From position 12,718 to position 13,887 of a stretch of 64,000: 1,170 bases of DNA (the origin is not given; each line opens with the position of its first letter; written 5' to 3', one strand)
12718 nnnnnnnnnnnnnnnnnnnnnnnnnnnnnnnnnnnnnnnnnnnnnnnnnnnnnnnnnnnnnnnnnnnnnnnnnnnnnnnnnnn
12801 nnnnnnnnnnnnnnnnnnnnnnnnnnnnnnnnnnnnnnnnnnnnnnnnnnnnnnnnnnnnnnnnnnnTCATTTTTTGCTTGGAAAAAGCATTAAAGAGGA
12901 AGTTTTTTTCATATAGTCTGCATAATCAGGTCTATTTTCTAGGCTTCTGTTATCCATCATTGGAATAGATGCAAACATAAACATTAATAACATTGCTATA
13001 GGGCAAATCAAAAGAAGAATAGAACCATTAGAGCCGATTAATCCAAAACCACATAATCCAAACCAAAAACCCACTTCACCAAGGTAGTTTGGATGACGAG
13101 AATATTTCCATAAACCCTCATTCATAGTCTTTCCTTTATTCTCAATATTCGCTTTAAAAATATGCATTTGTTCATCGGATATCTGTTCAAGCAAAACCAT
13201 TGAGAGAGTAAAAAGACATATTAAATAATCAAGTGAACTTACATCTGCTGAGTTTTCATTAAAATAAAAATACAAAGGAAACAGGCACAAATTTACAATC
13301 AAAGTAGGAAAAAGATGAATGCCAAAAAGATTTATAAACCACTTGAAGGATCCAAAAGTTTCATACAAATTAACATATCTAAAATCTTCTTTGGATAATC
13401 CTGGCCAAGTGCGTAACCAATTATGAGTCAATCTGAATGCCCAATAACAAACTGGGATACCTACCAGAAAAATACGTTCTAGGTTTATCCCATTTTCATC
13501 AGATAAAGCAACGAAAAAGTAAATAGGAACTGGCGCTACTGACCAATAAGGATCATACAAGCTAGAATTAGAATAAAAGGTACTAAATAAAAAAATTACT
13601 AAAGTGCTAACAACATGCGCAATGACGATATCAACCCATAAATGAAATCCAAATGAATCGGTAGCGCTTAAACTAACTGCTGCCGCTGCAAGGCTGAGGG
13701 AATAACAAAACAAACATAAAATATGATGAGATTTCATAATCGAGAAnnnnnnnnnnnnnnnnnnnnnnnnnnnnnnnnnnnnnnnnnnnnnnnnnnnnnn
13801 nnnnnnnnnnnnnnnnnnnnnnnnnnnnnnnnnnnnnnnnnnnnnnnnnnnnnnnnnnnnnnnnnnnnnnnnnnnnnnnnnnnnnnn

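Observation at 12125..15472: CYP153-like P450 without redox partners, in an operon with two steroid-5-alpha-reductase-fold membrane proteins directly behind csrA and tRNA-Arg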

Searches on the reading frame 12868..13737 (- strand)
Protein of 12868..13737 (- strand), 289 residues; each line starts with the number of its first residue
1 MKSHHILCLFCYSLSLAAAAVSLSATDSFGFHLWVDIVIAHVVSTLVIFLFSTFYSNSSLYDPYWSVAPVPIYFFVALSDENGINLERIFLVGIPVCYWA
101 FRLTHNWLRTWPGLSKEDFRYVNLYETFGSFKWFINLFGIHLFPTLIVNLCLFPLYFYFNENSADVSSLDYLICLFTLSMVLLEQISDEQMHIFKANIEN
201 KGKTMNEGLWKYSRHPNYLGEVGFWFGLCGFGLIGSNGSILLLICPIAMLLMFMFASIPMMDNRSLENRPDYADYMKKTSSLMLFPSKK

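Call 4: search_protein_families(library=pfam, proteins=[window:12868-13737:-], max_evalue=0.01)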
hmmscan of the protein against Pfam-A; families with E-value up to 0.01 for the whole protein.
window:12868-13737:- (289 aa): 4 families
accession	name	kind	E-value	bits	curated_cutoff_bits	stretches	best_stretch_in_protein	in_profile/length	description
PF06966.17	DUF1295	-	1e-43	150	20.4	1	49-279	2-235/235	Protein of unknown function (DUF1295)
PF04140.19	ICMT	-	0.00032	21.5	24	1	196-253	27-82/95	Isoprenylcysteine carboxyl methyltransferase (ICMT) family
PF02544.21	Steroid_dh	-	0.0011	19.4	22.6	1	156-228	29-100/150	3-oxo-5-alpha-steroid 4-dehydrogenase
PF04191.18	PEMT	-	0.0039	18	25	1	176-254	14-89/105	Phospholipid methyltransferase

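Call 5: search_protein_families(library=ncbifam, proteins=[window:12868-13737:-], max_evalue=0.01)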
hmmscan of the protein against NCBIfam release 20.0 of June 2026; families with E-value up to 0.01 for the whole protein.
window:12868-13737:- (289 aa): 0 families

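Call 8: search_solved_structures(query=window:12868-13737:-, max_evalue=1, show_alignments=2)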
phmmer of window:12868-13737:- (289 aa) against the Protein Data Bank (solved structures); distinct sequences matched with E-value up to 1: 0.

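Call 42: find_homologous_proteins(query=window:12868-13737:-, max_evalue=1e-10)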
Query window:12868-13737:- (289 aa): 6634 proteins with E <= 1e-10 among 8000 candidates; the best 120 are listed.
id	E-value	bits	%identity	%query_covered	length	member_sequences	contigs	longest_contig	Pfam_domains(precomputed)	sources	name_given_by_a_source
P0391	6.1e-190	648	98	100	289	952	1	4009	PF06966.18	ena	-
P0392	1.3e-186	637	96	100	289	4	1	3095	PF06966.18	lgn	-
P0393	4.1e-107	376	61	97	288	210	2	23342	PF06966.18,PF02544.22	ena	-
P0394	5.6e-107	376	59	97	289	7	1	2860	PF06966.18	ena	-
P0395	8.0e-107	375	58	97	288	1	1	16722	PF06966.18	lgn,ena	-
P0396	2.2e-106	374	59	97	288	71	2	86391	PF06966.18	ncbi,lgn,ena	-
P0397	4.0e-106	373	60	96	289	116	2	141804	PF06966.18,PF02544.22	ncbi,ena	-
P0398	4.3e-105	369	59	96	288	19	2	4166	PF06966.18,PF02544.22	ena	-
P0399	1.1e-104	368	59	96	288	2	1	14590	PF06966.18,PF02544.22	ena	-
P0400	4.6e-104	366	60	88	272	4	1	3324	PF06966.18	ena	-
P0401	1.5e-103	364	59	96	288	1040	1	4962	PF06966.18,PF02544.22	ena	-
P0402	4.6e-103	363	59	96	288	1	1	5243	PF06966.18,PF02544.22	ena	-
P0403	1.0e-102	361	91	61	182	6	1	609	PF06966.18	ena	-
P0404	7.2e-102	359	57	98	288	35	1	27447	PF06966.18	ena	-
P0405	5.3e-99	349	57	99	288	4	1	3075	PF06966.18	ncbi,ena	-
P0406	5.9e-97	343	56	99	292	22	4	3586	PF06966.18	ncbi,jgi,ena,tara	tara:strand:- start:608 stop:1486 length:879 start_codon:yes stop_codon:yes gene_type:complete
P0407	1.0e-96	342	56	96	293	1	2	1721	PF06966.18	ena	-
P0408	3.2e-96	340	56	96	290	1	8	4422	PF06966.18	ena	-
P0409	3.4e-96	340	56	96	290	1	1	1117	PF06966.18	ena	-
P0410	3.7e-96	340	56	96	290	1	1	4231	PF06966.18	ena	-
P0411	7.5e-96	339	56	96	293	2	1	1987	PF06966.18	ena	-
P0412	2.0e-95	338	56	96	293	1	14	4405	PF06966.18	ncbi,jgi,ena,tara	tara:strand:- start:382 stop:1263 length:882 start_codon:yes stop_codon:yes gene_type:complete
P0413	2.7e-95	337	56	97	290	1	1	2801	PF06966.18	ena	-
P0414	3.2e-95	337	55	96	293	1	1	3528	PF06966.18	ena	-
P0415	3.4e-95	337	54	96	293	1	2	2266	PF06966.18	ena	-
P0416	4.5e-95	336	54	96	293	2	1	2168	PF06966.18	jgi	jgi:steroid 5-alpha reductase family enzyme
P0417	4.8e-95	336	56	97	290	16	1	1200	PF06966.18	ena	-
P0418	4.5e-94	333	56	97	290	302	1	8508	PF06966.18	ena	-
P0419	5.5e-94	333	55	97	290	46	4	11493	PF06966.18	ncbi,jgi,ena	jgi:steroid 5-alpha reductase family enzyme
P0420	6.5e-94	333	55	97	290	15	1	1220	PF06966.18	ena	-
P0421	8.4e-94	332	55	97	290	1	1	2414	PF06966.18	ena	-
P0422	4.0e-93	330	55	99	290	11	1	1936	PF06966.18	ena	-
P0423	4.5e-93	330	54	97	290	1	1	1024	PF06966.18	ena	-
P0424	1.4e-92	328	58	88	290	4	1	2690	PF06966.18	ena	-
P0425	6.4e-92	326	59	85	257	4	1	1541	PF06966.18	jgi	-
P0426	1.4e-91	325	54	96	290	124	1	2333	PF06966.18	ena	-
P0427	7.8e-88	313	54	98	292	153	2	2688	PF06966.18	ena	-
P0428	8.9e-88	312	53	98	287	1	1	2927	PF06966.18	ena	-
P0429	3.3e-86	307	54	98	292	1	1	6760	PF06966.18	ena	-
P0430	1.3e-85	305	51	98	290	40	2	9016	PF06966.18,PF02544.22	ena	-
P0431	1.6e-85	305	51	100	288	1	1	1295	PF06966.18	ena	-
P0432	7.0e-85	303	51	100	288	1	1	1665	PF06966.18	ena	-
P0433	7.4e-85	303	52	98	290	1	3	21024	PF04140.20,PF06966.18,PF02544.22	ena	-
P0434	8.0e-85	303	51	98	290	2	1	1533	PF06966.18,PF02544.22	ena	-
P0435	8.2e-85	303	51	99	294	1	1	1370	PF06966.18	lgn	-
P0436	1.1e-84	302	50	100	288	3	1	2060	PF06966.18,PF02544.22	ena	-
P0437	2.0e-84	301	50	100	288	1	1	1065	PF06966.18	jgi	-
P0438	2.7e-84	301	51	98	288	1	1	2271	PF06966.18,PF02544.22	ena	-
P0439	2.7e-84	301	50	100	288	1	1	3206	PF06966.18,PF02544.22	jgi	-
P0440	3.3e-84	301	50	100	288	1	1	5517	PF06966.18,PF02544.22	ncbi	-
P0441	3.6e-84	301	50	100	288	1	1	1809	PF06966.18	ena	-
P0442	4.5e-84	300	51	100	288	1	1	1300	PF06966.18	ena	-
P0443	4.8e-84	300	50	100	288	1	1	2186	PF06966.18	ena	-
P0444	4.9e-84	300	50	100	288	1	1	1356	PF06966.18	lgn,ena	-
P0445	5.7e-84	300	50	100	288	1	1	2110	PF06966.18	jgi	-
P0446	6.9e-84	300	50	100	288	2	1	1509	PF06966.18,PF02544.22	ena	-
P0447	7.2e-84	300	50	100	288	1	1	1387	PF06966.18,PF02544.22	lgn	-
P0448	8.4e-84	299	50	100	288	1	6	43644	PF06966.18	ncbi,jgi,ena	jgi:steroid 5-alpha reductase family enzyme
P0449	8.8e-84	299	50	100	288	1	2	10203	PF06966.18,PF02544.22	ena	-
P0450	9.4e-84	299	50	100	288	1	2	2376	PF06966.18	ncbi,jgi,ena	jgi:steroid 5-alpha reductase family enzyme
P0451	9.8e-84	299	50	100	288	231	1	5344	PF06966.18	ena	-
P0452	9.9e-84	299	50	100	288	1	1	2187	PF06966.18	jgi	-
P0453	1.0e-83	299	50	100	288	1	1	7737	PF06966.18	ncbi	-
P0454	1.1e-83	299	50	100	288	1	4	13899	PF06966.18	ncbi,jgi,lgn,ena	jgi:steroid 5-alpha reductase family enzyme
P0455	1.3e-83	299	54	89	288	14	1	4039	PF06966.18,PF04191.19,PF02544.22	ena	-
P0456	1.4e-83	299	51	100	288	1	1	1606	PF06966.18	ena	-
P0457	1.5e-83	299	50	100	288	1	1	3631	PF06966.18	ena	-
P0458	1.7e-83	298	51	100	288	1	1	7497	PF06966.18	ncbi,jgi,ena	jgi:steroid 5-alpha reductase family enzyme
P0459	2.0e-83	298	50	100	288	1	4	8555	PF06966.18,PF02544.22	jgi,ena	-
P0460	2.2e-83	298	50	100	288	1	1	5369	PF06966.18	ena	-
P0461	2.2e-83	298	49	100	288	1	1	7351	PF06966.18,PF02544.22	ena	-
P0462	2.3e-83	298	50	100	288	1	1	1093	PF06966.18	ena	-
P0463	2.6e-83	298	49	100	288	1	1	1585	PF06966.18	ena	-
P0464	2.8e-83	298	49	100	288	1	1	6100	PF06966.18,PF02544.22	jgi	-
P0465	3.0e-83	298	49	100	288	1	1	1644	PF06966.18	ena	-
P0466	3.4e-83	297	50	100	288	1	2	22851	PF06966.18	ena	-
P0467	3.7e-83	297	49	100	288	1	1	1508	PF06966.18,PF02544.22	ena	-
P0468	4.2e-83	297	49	100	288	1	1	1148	PF06966.18,PF02544.22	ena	-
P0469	4.2e-83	297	50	100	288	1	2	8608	PF06966.18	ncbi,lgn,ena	-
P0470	4.5e-83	297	50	97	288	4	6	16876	PF06966.18,PF04191.19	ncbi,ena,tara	tara:strand:- start:15678 stop:16544 length:867 start_codon:yes stop_codon:yes gene_type:complete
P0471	5.5e-83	297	49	100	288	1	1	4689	PF06966.18,PF02544.22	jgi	-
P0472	5.9e-83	297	49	100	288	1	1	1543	PF06966.18,PF02544.22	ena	-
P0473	5.9e-83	297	49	100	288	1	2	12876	PF06966.18,PF02544.22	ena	-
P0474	6.0e-83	297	50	98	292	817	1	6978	PF06966.18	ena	-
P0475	7.0e-83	296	50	99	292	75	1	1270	PF06966.18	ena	-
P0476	7.7e-83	296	49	100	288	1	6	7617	PF06966.18,PF02544.22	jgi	-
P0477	7.7e-83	296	50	100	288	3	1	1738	PF06966.18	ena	-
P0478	7.9e-83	296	49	97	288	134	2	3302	PF06966.18,PF04191.19,PF02544.22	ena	-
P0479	8.3e-83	296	50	100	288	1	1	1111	PF06966.18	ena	-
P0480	9.0e-83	296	49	100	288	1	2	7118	PF06966.18,PF02544.22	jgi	-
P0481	9.6e-83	296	53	99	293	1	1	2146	PF06966.18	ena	-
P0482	9.9e-83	296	49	100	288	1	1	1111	PF06966.18,PF02544.22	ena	-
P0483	1.1e-82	296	51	99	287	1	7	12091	PF06966.18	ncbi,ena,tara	tara:strand:+ start:3158 stop:4021 length:864 start_codon:yes stop_codon:yes gene_type:complete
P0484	1.1e-82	296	51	99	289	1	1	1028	PF06966.18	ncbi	-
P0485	1.1e-82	296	49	100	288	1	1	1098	PF06966.18,PF02544.22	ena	-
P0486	1.1e-82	296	51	98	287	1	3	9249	PF06966.18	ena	-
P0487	1.2e-82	296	50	100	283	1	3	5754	PF06966.18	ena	-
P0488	1.2e-82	296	50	100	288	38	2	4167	PF06966.18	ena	-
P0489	1.5e-82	295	53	89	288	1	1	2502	PF06966.18,PF02544.22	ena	-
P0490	1.6e-82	295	50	98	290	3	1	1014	PF06966.18,PF02544.22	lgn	-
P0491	1.6e-82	295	51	98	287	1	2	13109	PF06966.18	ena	-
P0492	1.9e-82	295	52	91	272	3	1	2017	PF06966.18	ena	-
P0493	2.1e-82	295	51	99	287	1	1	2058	PF06966.18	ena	-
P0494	2.1e-82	295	53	89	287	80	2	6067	PF06966.18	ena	-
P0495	2.3e-82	295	50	98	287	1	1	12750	PF06966.18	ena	-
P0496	2.4e-82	295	50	98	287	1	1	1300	PF06966.18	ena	-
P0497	2.7e-82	294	51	96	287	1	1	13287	PF06966.18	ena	-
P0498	3.0e-82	294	51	96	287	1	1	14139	PF06966.18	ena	-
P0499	3.1e-82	294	51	98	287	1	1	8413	PF06966.18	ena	-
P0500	3.2e-82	294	49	100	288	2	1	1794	PF06966.18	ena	-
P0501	3.3e-82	294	51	96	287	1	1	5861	PF06966.18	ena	-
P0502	3.4e-82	294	50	100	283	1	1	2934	PF06966.18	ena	-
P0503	3.6e-82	294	51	96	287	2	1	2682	PF06966.18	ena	-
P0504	3.6e-82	294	50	98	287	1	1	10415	PF06966.18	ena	-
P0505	3.8e-82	294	51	96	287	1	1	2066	PF06966.18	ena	-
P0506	4.3e-82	294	49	100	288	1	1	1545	PF06966.18,PF02544.22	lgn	-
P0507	4.4e-82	294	51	99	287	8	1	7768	PF06966.18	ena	-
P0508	4.6e-82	294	53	89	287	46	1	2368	PF06966.18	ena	-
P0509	4.7e-82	294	50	99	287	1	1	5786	PF06966.18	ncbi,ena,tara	tara:strand:+ start:945 stop:1808 length:864 start_codon:yes stop_codon:yes gene_type:complete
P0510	4.8e-82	294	50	98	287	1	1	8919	PF06966.18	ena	-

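Call 43: find_encoding_contigs(protein=P0448, flank=5000, max_places=2)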
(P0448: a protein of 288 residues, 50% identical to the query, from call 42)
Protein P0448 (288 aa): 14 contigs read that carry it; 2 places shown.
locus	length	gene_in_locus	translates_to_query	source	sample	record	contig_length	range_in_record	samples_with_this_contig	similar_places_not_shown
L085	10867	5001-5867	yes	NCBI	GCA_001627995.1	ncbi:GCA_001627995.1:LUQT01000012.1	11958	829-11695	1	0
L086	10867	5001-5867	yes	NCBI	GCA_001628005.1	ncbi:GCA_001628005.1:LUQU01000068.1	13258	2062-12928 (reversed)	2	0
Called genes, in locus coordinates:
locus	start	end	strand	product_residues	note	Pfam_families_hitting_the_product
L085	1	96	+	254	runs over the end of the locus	PF01996:F420_ligase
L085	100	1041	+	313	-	PF01933:CofD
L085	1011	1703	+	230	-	PF01983:CofC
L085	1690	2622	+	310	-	PF05448:AXE1 (faint), PF01738:DLH, PF03403:PAF-AH_p_II (faint), PF02230:Abhydrolase_2 (faint), PF20434:BD-FAE (weak), PF00326:Peptidase_S9 (faint)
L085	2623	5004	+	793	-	PF04055:Radical_SAM, PF19288:CofH_C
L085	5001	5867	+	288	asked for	PF06966:DUF1295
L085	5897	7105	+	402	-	PF00144:Beta-lactamase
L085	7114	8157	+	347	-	PF08240:ADH_N, PF00107:ADH_zinc_N, PF13602:ADH_zinc_N_2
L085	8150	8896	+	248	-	PF03740:PdxJ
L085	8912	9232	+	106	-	PF00462:Glutaredoxin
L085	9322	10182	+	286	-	PF02219:MTHFR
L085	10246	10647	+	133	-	PF02629:CoA_binding, PF13380:CoA_binding_2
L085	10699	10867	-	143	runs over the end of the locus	?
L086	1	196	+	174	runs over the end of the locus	?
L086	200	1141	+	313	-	PF01933:CofD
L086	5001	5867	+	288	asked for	PF06966:DUF1295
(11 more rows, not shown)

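Call 44: find_encoding_contigs(protein=P0433, flank=5000, max_places=1)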
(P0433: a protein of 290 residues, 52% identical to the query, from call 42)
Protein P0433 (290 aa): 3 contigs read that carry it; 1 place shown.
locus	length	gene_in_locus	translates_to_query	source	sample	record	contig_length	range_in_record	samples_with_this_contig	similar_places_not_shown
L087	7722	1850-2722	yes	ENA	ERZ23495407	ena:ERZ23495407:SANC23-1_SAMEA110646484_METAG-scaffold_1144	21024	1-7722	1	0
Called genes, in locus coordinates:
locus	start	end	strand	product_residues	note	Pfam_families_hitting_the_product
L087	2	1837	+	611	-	?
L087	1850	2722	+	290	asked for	PF06966:DUF1295, PF02544:Steroid_dh (weak), PF04140:ICMT (faint)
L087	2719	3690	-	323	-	PF00355:Rieske, PF19298:KshA_C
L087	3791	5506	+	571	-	PF00890:FAD_binding_2, PF03486:HI0933_like (faint), PF12831:FAD_oxidored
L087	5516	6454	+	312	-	PF08240:ADH_N, PF16912:Glu_dehyd_C (faint), PF00107:ADH_zinc_N (weak)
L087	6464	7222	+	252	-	PF00106:adh_short, PF08659:KR, PF13561:adh_short_C2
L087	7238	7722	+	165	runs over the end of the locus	PF13577:SnoaL_4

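Call 45: find_encoding_contigs(protein=P0419, flank=5000, max_places=1)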
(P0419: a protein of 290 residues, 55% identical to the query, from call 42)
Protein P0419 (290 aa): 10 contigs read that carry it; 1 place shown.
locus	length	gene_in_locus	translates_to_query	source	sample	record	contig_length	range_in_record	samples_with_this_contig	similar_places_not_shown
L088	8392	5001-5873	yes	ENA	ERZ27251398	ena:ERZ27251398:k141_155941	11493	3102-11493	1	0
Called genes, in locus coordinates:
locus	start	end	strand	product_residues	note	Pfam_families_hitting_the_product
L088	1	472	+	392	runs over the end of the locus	PF00108:Thiolase_N, PF00109:ketoacyl-synt (faint), PF02803:Thiolase_C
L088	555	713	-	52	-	-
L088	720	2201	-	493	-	-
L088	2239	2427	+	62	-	-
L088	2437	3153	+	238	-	PF00520:Ion_trans, PF08016:PKD_channel (faint)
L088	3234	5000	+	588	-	PF00939:Na_sulph_symp, PF03600:CitMHS, PF02080:TrkA_C (weak), PF00939:Na_sulph_symp, PF03600:CitMHS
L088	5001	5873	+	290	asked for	PF06966:DUF1295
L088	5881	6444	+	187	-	PF00881:Nitroreductase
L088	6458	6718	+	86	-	-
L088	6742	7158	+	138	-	-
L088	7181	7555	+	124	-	PF20337:DUF6632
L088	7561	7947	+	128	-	PF01042:Ribonuc_L-PSP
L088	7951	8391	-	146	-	?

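Call 46: find_encoding_contigs(protein=P0404, flank=5000, max_places=1)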
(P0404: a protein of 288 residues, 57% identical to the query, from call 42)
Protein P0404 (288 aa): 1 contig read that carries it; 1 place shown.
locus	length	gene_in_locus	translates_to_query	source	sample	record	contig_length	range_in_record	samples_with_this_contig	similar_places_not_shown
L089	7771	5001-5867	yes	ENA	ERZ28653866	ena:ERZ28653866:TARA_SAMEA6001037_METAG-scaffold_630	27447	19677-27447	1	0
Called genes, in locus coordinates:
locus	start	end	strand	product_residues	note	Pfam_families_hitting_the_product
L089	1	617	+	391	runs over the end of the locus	PF05762:VWA_CoxE (weak)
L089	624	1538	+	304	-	PF00005:ABC_tran, PF13304:AAA_21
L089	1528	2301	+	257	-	PF01061:ABC2_membrane, PF12698:ABC2_membrane_3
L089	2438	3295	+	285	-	PF19576:Acyltransf_2, PF01553:Acyltransferase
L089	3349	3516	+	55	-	PF02599:CsrA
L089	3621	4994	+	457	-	PF00067:p450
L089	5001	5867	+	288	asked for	PF06966:DUF1295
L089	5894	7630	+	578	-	PF00939:Na_sulph_symp, PF03600:CitMHS, PF02080:TrkA_C (faint), PF00939:Na_sulph_symp, PF03600:CitMHS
